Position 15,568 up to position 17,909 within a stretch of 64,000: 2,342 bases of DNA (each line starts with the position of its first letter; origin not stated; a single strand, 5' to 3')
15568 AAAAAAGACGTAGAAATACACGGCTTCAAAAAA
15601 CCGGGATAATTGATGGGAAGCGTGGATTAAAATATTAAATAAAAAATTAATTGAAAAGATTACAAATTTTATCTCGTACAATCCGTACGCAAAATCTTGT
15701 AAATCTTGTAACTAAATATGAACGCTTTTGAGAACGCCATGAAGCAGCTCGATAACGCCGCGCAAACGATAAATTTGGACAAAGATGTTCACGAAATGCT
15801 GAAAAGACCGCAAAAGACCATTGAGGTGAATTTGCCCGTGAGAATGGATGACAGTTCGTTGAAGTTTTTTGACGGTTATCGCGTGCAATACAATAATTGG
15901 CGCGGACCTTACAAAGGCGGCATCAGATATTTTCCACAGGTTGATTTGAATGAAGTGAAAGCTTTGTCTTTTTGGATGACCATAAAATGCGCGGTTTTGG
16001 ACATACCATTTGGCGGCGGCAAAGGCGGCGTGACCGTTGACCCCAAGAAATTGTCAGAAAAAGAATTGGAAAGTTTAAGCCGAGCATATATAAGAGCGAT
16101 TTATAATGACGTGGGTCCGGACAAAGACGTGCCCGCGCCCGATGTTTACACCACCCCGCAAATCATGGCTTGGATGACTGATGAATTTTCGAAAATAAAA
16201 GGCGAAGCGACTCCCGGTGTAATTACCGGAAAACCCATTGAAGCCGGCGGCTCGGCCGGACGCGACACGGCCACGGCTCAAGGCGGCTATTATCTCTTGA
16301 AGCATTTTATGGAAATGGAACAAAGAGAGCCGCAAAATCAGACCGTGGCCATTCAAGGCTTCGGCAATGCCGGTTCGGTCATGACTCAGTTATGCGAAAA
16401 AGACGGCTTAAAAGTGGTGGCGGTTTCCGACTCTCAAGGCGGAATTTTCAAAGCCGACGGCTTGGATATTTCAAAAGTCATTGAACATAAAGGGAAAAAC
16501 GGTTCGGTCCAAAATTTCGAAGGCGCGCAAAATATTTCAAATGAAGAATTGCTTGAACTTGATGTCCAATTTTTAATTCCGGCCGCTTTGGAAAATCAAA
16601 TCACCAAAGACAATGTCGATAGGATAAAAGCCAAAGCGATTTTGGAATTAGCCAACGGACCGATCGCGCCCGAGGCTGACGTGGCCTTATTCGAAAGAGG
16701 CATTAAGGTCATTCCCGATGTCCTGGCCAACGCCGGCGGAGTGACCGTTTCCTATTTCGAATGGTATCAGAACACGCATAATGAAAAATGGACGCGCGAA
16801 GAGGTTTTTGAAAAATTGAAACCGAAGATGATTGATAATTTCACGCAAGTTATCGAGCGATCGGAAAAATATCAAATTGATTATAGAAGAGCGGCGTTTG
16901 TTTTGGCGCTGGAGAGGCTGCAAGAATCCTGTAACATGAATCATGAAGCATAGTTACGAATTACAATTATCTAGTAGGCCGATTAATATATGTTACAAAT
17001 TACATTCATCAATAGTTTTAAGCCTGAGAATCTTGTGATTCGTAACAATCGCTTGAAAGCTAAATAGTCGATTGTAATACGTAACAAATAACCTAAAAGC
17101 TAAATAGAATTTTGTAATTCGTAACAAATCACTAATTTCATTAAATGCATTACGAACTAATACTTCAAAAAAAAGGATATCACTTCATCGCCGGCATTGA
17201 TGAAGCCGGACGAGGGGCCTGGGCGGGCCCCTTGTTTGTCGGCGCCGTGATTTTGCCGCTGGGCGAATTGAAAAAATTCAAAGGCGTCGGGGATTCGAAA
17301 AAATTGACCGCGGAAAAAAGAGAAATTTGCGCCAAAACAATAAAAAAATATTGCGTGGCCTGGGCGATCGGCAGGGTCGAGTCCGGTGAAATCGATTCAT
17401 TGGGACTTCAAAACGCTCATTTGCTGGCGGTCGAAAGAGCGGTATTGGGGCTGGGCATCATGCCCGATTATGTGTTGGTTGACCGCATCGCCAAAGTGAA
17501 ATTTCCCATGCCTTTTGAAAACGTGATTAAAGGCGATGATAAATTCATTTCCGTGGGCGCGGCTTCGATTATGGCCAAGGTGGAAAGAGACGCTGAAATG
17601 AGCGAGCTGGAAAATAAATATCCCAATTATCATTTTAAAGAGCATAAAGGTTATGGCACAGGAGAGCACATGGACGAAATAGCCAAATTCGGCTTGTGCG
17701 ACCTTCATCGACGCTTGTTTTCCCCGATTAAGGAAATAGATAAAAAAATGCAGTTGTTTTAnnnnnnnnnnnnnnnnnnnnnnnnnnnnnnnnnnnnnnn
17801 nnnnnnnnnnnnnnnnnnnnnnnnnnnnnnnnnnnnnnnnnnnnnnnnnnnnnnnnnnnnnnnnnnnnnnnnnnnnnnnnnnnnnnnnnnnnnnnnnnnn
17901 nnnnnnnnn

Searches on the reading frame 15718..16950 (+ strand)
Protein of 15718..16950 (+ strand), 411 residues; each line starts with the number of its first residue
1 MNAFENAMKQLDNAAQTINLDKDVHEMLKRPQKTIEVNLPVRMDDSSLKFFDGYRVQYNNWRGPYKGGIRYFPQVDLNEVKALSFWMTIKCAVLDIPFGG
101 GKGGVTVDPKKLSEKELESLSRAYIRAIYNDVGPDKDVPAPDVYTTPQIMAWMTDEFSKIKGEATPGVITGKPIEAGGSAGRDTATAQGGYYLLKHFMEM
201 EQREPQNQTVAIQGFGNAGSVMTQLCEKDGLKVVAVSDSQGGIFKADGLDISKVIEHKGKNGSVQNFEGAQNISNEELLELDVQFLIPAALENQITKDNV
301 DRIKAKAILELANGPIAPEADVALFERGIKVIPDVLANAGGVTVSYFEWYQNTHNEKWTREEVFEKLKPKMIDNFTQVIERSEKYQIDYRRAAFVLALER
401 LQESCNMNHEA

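Call 44: search_protein_families(library=pfam, proteins=[window:15718-16950:+], max_evalue=0.001)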
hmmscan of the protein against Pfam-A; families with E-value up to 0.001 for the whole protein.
window:15718-16950:+ (411 aa): 2 families
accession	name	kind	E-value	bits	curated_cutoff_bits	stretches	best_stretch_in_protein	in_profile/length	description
PF00208.27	ELFV_dehydrog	-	1.8e-73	247.6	23.4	1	177-404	1-236/241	Glutamate/Leucine/Phenylalanine/Valine dehydrogenase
PF02812.23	ELFV_dehydrog_N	-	7.3e-55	184.6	25.3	1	31-159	1-129/129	Glu/Leu/Phe/Val dehydrogenase, dimerisation domain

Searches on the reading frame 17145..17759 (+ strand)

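Call 44: search_protein_families(library=pfam, proteins=[window:17145-17759:+], max_evalue=0.001)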
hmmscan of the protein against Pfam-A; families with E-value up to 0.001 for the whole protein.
window:17145-17759:+ (205 aa): 1 family
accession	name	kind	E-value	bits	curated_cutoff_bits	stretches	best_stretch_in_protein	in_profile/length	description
PF01351.25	RNase_HII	-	2e-39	136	25.8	1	16-193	1-197/199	Ribonuclease HII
